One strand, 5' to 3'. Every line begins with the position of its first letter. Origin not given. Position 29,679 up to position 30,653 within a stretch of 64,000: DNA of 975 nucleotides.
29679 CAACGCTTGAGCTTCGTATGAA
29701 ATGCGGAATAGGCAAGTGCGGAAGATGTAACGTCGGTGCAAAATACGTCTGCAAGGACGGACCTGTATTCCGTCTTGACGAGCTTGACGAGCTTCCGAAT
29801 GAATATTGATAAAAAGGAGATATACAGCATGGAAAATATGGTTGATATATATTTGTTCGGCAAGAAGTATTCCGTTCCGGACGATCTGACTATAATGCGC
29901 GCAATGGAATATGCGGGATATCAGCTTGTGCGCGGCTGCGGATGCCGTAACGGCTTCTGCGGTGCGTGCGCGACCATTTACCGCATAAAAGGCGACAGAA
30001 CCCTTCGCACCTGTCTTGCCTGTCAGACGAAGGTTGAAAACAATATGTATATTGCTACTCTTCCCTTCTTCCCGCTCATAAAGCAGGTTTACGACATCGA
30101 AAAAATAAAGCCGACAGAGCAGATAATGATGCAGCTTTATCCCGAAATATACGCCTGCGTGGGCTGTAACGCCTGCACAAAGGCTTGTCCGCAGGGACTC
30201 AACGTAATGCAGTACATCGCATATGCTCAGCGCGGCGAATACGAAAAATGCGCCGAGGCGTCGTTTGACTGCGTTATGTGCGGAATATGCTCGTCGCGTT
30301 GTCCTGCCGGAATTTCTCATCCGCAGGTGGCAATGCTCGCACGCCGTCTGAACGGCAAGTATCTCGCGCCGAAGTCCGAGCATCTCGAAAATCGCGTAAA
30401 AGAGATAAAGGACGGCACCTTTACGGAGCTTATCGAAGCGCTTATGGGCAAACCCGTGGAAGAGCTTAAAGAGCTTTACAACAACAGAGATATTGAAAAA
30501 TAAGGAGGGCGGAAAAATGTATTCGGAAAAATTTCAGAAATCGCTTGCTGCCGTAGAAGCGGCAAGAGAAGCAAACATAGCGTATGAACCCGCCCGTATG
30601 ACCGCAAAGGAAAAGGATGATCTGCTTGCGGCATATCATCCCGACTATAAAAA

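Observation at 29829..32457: Anchor-less FrdAB plus separate HdrB matches the domain content of methanogen thiol:fumarate reductase TfrB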

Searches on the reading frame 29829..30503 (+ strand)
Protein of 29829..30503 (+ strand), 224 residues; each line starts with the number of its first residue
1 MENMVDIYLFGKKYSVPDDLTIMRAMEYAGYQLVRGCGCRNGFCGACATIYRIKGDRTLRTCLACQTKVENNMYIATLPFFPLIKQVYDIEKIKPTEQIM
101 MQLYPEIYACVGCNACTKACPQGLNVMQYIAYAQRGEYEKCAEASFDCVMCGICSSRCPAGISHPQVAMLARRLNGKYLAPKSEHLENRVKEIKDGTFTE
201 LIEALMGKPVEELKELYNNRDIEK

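Call 4: search_protein_families(library=pfam, proteins=[window:29829-30503:+], max_evalue=0.01)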
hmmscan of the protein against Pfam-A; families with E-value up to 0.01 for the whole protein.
window:29829-30503:+ (224 aa): 14 families
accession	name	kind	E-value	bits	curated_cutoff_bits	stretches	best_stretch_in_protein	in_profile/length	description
PF13183.11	Fer4_8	-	8.3e-08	33.1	27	2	44-124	8-68/68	4Fe-4S dicluster domain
PF13187.11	Fer4_9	-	9.7e-08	32.4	27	1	109-161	1-50/52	4Fe-4S dicluster domain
PF12838.12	Fer4_7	-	1.9e-07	31.9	27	1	110-162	2-52/52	4Fe-4S dicluster domain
PF13237.11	Fer4_10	-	7.7e-07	29.4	25.5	1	109-159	8-53/53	4Fe-4S dicluster domain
PF13534.11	Fer4_17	-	2e-05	25.5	22.2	1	126-163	25-61/61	4Fe-4S dicluster domain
PF13510.11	Fer2_4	-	2e-05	25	22.8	1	3-77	2-79/82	2Fe-2S iron-sulfur cluster binding domain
PF00111.32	Fer2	-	4.5e-05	23.7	21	1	12-69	8-76/77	2Fe-2S iron-sulfur cluster binding domain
PF14697.11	Fer4_21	-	0.00012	22.6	35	1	109-160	7-53/59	4Fe-4S dicluster domain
PF13085.11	Fer2_3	-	0.00097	19.6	27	1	36-86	49-97/107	2Fe-2S iron-sulfur cluster binding domain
PF13484.11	Fer4_16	-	0.0012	20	30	0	148-193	2-47/66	4Fe-4S double cluster binding domain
PF00037.32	Fer4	-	0.0015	18.7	21.1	1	109-123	7-21/24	4Fe-4S binding domain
PF12797.12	Fer4_2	-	0.0029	17.9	24.5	1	109-121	9-21/22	4Fe-4S binding domain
PF12800.12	Fer4_4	-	0.0032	18.2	24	1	108-123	2-17/17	4Fe-4S binding domain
PF12837.12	Fer4_6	-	0.0055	17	25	1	109-121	8-20/24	4Fe-4S binding domain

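Call 5: search_protein_families(library=ncbifam, proteins=[window:29829-30503:+], max_evalue=0.001)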
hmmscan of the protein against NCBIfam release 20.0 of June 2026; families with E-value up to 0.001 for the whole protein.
window:29829-30503:+ (224 aa): 26 families (the best 25 are shown)
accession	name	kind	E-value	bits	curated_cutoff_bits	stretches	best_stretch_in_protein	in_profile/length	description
TIGR01945.1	rnfC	subfamily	1.1e-11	44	245.95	1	106-166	361-422/435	RnfABCDGE type electron transport complex subunit C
NF004898.0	PRK06259.1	equivalog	1.2e-11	43.9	385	1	12-87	19-94/488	fumarate reductase (CoM/CoB) subunit TfrB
TIGR00314.1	cdhA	equivalog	6.6e-11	40.7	781.3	1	101-171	392-460/784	CO dehydrogenase/acetyl-CoA synthase complex subunit alpha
NF003454.1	PRK05035.1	equivalog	5.6e-10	38.3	345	1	100-162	359-422/556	electron transport complex subunit RsxC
NF041837.1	rnfC_Methano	equivalog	1.2e-08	34.3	650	1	84-167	338-418/438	Rnf electron transport complex subunit RnfC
TIGR00384.1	dhsB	subfamily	1.3e-08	34.6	88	1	37-92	47-102/222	succinate dehydrogenase and fumarate reductase iron-sulfur protein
NF004616.0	PRK05950.1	subfamily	3.4e-08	32.9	228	0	105-132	201-228/238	succinate dehydrogenase iron-sulfur subunit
NF040763.1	FeFe_hydrog_A6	exception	2.5e-07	29.5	765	1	98-162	135-204/571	NADH-dependent [FeFe] hydrogenase, group A6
TIGR01971.1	NuoI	subfamily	1.3e-06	28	113.05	1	98-161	32-96/121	NADH-quinone oxidoreductase, chain I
NF042909.1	FMH_DH_FwdF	exception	3.6e-06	26.3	375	1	108-161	15-70/336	tungsten-dependent formylmethanofuran dehydrogenase subunit FwdF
NF008369.0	PRK11168.1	equivalog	1.3e-05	24.3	278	0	90-139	42-88/401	anaerobic glycerol-3-phosphate dehydrogenase subunit C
NF007382.0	PRK09898.1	equivalog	2.3e-05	24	213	1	108-161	154-196/208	ferredoxin-like protein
NF045874.1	Vhu_polyferre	exception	4.6e-05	22.3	600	1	92-160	275-343/381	F420-non-reducing hydrogenase associated-polyferredoxin VhuB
NF006221.0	PRK08348.1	subfamily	5e-05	23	124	1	97-164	33-93/136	NADH-plastoquinone oxidoreductase subunit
NF009053.0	PRK12387.1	subfamily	5.4e-05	23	204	1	107-161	37-88/180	formate hydrogenlyase complex iron-sulfur subunit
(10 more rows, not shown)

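Call 22: search_solved_structures(query=window:29829-30503:+, max_evalue=0.01, show_alignments=2)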
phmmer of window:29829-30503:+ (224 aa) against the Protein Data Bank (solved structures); distinct sequences matched with E-value up to 0.01: 94 (the best 60 are shown).
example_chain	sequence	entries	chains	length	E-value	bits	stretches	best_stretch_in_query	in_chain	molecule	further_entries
8ahx_C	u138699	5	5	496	2.3e-08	36.9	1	109-187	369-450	Ion-translocating oxidoreductase complex subunit C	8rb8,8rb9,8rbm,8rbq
9eri_C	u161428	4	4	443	6.2e-07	32.2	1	109-162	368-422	Na(+)-translocating ferredoxin:NAD(+) oxidoreductase complex subunit C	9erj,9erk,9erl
7bkb_K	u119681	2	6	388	6.6e-07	32.1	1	81-161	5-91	Formylmethanofuran dehydrogenase, subunit F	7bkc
9kpt_B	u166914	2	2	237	1e-06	31.5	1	37-160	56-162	Succinate dehydrogenase [ubiquinone] iron-sulfur subunit, mitochondrial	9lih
9lig_B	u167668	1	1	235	1.1e-06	31.4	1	37-160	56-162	Succinate dehydrogenase [ubiquinone] iron-sulfur subunit, mitochondrial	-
9kq3_B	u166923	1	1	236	1.1e-06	31.4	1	37-160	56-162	Succinate dehydrogenase [ubiquinone] iron-sulfur subunit, mitochondrial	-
9kps_B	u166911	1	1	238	1.1e-06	31.3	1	37-160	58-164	Succinate dehydrogenase [ubiquinone] iron-sulfur subunit, mitochondrial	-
9qdl_B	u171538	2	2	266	1.6e-06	30.8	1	37-160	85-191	Succinate dehydrogenase [ubiquinone] iron-sulfur subunit, mitochondrial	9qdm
9sfi_T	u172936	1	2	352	2.6e-06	30.2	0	109-160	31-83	4Fe-4S ferredoxin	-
8gs8_B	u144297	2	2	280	5e-06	29.2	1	37-160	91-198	Succinate dehydrogenase [ubiquinone] iron-sulfur subunit, mitochondrial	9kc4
1yq3_B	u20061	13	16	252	5.5e-06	29.1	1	37-160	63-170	succinate dehydrogenase Ip subunit | Succinate dehydrogenase [ubiquinone] iron-sulfur subunit, mitochondrial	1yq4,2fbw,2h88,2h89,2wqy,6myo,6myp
6hum_I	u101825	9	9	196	7.4e-06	28.7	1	87-161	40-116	NAD(P)H-quinone oxidoreductase subunit I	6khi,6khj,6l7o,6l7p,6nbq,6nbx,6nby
5t5i_F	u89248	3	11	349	1.6e-05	27.6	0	107-161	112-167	Tungsten formylmethanofuran dehydrogenase subunit fwdF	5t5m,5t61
3abv_B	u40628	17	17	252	2.1e-05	27.2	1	37-160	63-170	Succinate dehydrogenase [ubiquinone] iron-sulfur subunit, mitochondrial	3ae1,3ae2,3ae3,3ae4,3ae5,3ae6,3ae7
1zoy_B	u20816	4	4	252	2.5e-05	27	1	37-160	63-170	Iron-sulfur protein | Succinate dehydrogenase [ubiquinone] iron-sulfur subunit, mitochondrial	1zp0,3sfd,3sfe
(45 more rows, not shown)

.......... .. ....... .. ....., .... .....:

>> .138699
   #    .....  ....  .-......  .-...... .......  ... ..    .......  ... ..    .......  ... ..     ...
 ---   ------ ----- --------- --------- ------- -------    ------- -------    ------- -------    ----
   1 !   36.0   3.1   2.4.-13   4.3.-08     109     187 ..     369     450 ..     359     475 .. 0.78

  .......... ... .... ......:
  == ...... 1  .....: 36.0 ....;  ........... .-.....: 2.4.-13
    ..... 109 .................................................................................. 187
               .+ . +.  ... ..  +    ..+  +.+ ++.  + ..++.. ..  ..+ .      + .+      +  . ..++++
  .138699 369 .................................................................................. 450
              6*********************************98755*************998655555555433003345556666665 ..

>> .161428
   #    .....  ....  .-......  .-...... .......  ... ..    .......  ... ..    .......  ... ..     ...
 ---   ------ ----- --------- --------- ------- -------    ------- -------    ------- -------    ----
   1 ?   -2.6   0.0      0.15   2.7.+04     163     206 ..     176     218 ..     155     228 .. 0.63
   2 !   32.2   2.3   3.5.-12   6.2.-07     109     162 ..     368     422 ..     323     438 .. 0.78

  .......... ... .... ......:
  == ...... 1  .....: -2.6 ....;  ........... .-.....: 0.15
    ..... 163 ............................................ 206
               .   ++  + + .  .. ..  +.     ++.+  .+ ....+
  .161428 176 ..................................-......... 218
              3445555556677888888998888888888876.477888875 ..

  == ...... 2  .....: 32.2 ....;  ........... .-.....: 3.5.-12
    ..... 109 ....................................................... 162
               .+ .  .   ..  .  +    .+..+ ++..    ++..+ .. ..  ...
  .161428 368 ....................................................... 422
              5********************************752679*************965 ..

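Call 33: search_protein_representatives(protein=window:29829-30503:+)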
Query: 224 residues. Proteins with E-value up to 0.001 (for the whole library): 1005; up to 1e-10: 428; up to 1e-30: 139. The best 150 are listed.
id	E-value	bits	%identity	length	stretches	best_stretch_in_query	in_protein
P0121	9.0e-94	329.3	64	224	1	1-224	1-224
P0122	1.2e-84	299.4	78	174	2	1-125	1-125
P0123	2.8e-82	291.7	83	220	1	3-152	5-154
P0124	1.2e-79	283.0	76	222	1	1-161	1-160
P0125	3.0e-78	278.5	73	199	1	1-161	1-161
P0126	2.7e-77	275.4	81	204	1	1-144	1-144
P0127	5.6e-77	274.4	70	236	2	1-159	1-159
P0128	1.1e-75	270.1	53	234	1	5-222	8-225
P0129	1.2e-75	270.0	75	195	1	1-153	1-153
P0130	6.3e-74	264.4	52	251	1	3-224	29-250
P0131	1.6e-71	256.5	68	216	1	1-164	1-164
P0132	3.5e-70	252.1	82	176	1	1-132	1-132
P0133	9.5e-69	247.4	50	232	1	1-223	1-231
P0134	1.7e-68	246.7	48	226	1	2-224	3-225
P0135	5.1e-68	245.1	71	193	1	1-143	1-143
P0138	9.9e-65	234.3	46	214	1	5-222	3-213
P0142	1.2e-60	220.9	40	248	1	3-220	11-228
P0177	3.0e-48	180.4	40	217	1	2-222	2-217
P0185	7.5e-47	175.8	40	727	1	1-217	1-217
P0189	2.3e-44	167.7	38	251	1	4-216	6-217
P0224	1.5e-37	145.5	34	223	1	5-217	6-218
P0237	4.3e-35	137.4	31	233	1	5-207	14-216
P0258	8.7e-31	123.3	35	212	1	5-200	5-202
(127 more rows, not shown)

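Call 34: list_cluster_members(proteins=[P0185, P0142, P0177, P0189, P0224, P0237, P0128, P0130, P0138, P0258])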
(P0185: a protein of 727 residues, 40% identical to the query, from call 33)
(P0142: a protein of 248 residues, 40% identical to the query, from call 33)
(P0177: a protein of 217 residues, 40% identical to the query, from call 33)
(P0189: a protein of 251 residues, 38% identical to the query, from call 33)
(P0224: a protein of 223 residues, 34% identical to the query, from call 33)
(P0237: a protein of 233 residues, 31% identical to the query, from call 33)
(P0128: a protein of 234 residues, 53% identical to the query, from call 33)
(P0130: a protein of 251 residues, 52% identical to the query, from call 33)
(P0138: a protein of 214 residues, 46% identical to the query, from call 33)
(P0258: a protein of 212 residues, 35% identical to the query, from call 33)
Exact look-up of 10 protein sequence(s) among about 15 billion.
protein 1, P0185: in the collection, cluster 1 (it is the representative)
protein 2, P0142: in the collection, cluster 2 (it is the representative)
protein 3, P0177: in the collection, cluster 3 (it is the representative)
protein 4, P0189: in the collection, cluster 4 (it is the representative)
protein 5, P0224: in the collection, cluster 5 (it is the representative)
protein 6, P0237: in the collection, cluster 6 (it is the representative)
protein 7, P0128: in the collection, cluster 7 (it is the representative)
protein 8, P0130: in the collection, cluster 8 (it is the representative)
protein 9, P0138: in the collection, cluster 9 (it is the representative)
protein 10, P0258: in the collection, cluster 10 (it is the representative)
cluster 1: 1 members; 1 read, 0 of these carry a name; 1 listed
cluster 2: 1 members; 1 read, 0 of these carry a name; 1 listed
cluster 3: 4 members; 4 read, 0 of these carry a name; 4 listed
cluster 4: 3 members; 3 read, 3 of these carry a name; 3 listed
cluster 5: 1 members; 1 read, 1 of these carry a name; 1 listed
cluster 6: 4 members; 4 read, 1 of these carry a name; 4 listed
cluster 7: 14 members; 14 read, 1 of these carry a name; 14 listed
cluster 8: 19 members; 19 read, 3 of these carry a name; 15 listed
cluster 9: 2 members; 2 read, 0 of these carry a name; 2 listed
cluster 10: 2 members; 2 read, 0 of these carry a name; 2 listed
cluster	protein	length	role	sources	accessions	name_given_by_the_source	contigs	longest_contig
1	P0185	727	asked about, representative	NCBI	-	-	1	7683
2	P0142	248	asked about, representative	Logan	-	-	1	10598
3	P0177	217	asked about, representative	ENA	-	-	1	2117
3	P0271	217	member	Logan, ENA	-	-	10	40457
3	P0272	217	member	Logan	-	-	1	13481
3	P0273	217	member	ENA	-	-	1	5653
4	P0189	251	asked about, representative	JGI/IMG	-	ferredoxin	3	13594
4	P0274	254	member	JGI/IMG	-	Fe-S oxidoreductase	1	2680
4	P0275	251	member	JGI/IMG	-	ferredoxin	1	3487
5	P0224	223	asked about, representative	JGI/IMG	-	Fe-S oxidoreductase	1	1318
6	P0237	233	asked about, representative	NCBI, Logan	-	-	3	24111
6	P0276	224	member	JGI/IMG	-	formate hydrogenlyase subunit 6/NADH:ubiquinone oxidoreductase subunit I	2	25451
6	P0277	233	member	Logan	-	-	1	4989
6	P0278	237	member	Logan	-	-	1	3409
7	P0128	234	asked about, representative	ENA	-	-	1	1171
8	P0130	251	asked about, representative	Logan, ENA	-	-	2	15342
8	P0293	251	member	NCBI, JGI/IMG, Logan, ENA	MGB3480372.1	MAG: 4Fe-4S dicluster domain-containing protein [bacterium]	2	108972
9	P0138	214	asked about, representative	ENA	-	-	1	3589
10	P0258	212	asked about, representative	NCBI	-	-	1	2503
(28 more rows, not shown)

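Call 36: find_encoding_contigs(protein=P0185, flank=10000, max_places=2)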
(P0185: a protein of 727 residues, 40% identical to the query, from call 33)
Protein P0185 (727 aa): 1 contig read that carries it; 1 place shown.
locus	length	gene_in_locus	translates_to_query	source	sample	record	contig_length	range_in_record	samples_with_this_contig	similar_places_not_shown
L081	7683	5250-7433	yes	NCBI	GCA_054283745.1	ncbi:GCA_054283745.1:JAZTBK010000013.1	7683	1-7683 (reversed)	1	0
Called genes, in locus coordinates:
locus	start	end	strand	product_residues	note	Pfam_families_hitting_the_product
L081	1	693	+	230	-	?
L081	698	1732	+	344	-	PF04389:Peptidase_M28 (faint), PF05343:Peptidase_M42, PF01546:Peptidase_M20 (weak)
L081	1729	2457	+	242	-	PF00583:Acetyltransf_1, PF12746:GNAT_acetyltran (weak), PF13508:Acetyltransf_7 (weak), PF08445:FR47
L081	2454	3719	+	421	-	PF06838:Met_gamma_lyase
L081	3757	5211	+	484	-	PF01943:Polysacc_synt, PF13440:Polysacc_synt_3, PF03023:MurJ (weak)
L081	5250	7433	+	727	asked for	PF13183:Fer4_8 (faint), PF12838:Fer4_7 (weak), PF13187:Fer4_9 (weak), PF00890:FAD_binding_2, PF01266:DAO, PF03486:HI0933_like, PF07992:Pyr_redox_2, PF12831:FAD_oxidored (faint)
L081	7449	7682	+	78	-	?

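Call 37: find_encoding_contigs(protein=P0237, flank=10000, max_places=2)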
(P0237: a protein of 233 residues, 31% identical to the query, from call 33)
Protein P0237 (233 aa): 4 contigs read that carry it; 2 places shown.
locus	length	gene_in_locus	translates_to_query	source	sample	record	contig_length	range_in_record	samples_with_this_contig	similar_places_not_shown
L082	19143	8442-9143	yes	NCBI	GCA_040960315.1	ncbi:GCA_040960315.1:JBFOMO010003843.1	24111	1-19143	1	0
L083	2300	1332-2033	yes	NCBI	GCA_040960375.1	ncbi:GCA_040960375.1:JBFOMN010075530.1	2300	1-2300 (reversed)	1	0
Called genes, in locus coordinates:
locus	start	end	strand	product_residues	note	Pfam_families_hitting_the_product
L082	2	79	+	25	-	?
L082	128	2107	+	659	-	PF00890:FAD_binding_2 (weak), PF01134:GIDA (faint), PF01266:DAO (faint), PF03486:HI0933_like (faint), PF07992:Pyr_redox_2 (weak), PF12831:FAD_oxidored, PF13450:NAD_binding_8 (weak), PF12838:Fer4_7, +5 more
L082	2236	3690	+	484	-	PF02662:FlpD, PF00037:Fer4 (faint), PF13183:Fer4_8 (weak)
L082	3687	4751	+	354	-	PF00037:Fer4 (faint), PF12797:Fer4_2 (faint), PF13183:Fer4_8 (faint), PF13237:Fer4_10 (faint), PF17179:Fer4_22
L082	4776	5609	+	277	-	PF00970:FAD_binding_6 (weak), PF00175:NAD_binding_1, PF10418:DHODB_Fe-S_bind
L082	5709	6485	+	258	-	PF13183:Fer4_8 (faint), PF13534:Fer4_17 (faint), PF13237:Fer4_10, PF12838:Fer4_7, PF13187:Fer4_9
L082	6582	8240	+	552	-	PF00890:FAD_binding_2, PF01134:GIDA (faint), PF01266:DAO (faint), PF07992:Pyr_redox_2 (faint), PF12831:FAD_oxidored (faint)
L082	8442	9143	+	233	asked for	PF13183:Fer4_8 (faint), PF13187:Fer4_9 (weak)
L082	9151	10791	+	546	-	PF00890:FAD_binding_2, PF01266:DAO (faint), PF03486:HI0933_like (faint), PF07992:Pyr_redox_2 (faint)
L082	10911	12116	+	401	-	PF08442:ATP-grasp_2, PF13549:ATP-grasp_5, PF24948:Citrate_synth_N, PF00549:Ligase_CoA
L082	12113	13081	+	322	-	PF02629:CoA_binding, PF00549:Ligase_CoA, PF13607:Succ_CoA_lig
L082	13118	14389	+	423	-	PF01512:Complex1_51K, PF22461:SLBB_2, PF10531:SLBB, PF10589:NADH_4Fe-4S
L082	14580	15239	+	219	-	PF01965:DJ-1_PfpI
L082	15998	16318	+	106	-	PF01909:NTP_transf_2, PF18765:Polbeta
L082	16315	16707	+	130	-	PF05168:HEPN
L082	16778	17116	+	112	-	PF04430:DUF498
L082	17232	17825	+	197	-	PF00891:Methyltransf_2 (weak), PF13489:Methyltransf_23, PF01209:Ubie_methyltran, PF02475:TRM5-TYW2_MTfase (weak), PF13847:Methyltransf_31, PF08241:Methyltransf_11, PF08242:Methyltransf_12, PF13649:Methyltransf_25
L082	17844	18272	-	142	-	PF00472:RF-1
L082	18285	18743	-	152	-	-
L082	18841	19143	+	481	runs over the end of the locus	PF00206:Lyase_1, PF10415:FumaraseC_C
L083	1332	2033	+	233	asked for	PF13183:Fer4_8 (faint), PF13187:Fer4_9 (weak)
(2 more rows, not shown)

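Call 38: find_encoding_contigs(protein=P0293, flank=10000, max_places=1)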
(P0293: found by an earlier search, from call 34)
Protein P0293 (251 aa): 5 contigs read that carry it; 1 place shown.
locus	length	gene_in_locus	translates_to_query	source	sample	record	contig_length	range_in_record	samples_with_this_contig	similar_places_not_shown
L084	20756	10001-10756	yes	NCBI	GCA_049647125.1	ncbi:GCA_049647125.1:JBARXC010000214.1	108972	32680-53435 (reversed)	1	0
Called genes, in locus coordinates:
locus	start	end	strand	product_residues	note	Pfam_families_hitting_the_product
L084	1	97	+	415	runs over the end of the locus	PF00108:Thiolase_N (faint), PF02803:Thiolase_C, PF22691:Thiolase_C_1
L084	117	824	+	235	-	PF03099:BPL_LplA_LipB, PF02237:BPL_C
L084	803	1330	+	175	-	PF02572:CobA_CobO_BtuR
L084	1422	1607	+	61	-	-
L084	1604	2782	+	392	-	PF02441:Flavoprotein, PF04127:DFP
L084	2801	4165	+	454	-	PF00772:DnaB, PF03796:DnaB_C, PF13481:AAA_25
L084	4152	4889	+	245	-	PF02405:MlaE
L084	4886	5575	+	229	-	PF00005:ABC_tran, PF02463:SMC_N (faint), PF13304:AAA_21 (weak)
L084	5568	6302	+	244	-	PF02470:MlaD, PF28544:Helical_needle (weak)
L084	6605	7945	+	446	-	PF18073:Zn_ribbon_LapB, PF03796:DnaB_C (faint), PF06745:ATPase, PF13481:AAA_25, PF23442:DUF7125 (faint), PF06745:ATPase (weak), PF13541:ChlI, PF05362:Lon_C (faint)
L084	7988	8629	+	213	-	-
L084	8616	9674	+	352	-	PF05343:Peptidase_M42, PF01546:Peptidase_M20 (weak)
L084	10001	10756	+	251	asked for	PF13510:Fer2_4 (weak), PF13183:Fer4_8 (faint), PF13534:Fer4_17 (faint), PF00037:Fer4 (faint), PF13237:Fer4_10 (weak), PF12838:Fer4_7, PF13187:Fer4_9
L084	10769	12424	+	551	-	PF00890:FAD_binding_2, PF07992:Pyr_redox_2 (faint)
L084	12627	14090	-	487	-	PF00037:Fer4, PF12837:Fer4_6 (weak), PF13237:Fer4_10 (weak), PF14697:Fer4_21, PF13187:Fer4_9 (weak), PF00037:Fer4 (weak), PF01645:Glu_synthase, PF01070:FMN_dh (weak), +4 more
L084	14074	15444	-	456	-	PF27537:HoxH, PF00374:NiFeSe_Hases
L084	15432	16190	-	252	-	PF01058:Oxidored_q6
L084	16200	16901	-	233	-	PF01493:GXGXG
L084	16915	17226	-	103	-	-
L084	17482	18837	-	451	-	PF00072:Response_reg, PF00158:Sigma54_activat, PF14532:Sigma54_activ_2, PF07728:AAA_5 (faint), PF25601:AAA_lid_14, PF02954:HTH_8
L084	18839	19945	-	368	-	PF00512:HisKA, PF02518:HATPase_c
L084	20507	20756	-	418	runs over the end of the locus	PF02812:ELFV_dehydrog_N, PF00208:ELFV_dehydrog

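Call 39: find_encoding_contigs(protein=P0189, flank=10000, max_places=1)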
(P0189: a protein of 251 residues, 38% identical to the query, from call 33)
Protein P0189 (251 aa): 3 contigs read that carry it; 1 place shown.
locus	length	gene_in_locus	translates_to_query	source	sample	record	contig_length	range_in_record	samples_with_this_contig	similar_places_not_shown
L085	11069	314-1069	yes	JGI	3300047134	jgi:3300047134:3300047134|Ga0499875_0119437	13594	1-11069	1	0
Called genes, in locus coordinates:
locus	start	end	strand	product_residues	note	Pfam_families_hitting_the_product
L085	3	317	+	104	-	?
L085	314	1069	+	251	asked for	PF13484:Fer4_16 (faint), PF13534:Fer4_17 (faint), PF00037:Fer4 (faint), PF13183:Fer4_8 (faint), PF13187:Fer4_9, PF13237:Fer4_10, PF14697:Fer4_21 (weak), PF12838:Fer4_7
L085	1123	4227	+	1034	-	PF04738:Lant_dehydr_N, PF14028:Lant_dehydr_C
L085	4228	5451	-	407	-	PF05977:MFS_3, PF07690:MFS_1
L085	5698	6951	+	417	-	PF07690:MFS_1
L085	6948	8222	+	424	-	PF00654:Voltage_CLC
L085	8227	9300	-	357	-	-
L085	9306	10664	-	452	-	-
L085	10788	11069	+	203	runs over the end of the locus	PF02798:GST_N, PF14497:GST_C_3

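Call 40: find_encoding_contigs(protein=P0271, flank=10000, max_places=1)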
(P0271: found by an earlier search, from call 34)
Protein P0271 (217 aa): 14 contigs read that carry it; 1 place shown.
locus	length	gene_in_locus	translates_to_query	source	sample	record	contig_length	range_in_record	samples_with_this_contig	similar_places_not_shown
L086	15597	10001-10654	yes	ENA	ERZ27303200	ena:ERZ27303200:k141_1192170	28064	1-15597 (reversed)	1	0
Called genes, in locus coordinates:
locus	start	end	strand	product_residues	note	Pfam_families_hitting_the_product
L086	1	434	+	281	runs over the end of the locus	PF00165:HTH_AraC (weak), PF12833:HTH_18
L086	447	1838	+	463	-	PF00890:FAD_binding_2 (weak), PF01266:DAO (weak), PF12831:FAD_oxidored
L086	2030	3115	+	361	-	PF17853:GGDEF_2, PF13556:HTH_30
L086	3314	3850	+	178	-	PF00005:ABC_tran, PF13304:AAA_21 (weak)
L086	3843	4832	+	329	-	PF18075:FtsX_ECD, PF02687:FtsX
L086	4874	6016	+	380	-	PF24568:CC_PcsB, PF01551:Peptidase_M23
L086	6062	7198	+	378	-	PF00595:PDZ (weak), PF13180:PDZ_2, PF17820:PDZ_6 (weak), PF03572:Peptidase_S41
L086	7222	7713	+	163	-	PF04892:VanZ-LLP1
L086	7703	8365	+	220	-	PF08445:FR47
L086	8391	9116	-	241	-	PF02540:NAD_synthase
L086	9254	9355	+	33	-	-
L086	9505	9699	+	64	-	-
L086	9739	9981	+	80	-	-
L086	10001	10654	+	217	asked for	PF13510:Fer2_4 (weak), PF00111:Fer2 (weak)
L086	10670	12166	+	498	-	PF00890:FAD_binding_2, PF01266:DAO (faint), PF03486:HI0933_like, PF07992:Pyr_redox_2 (weak)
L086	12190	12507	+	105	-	-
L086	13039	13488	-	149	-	-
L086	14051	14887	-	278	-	PF02645:DegV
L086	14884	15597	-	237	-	?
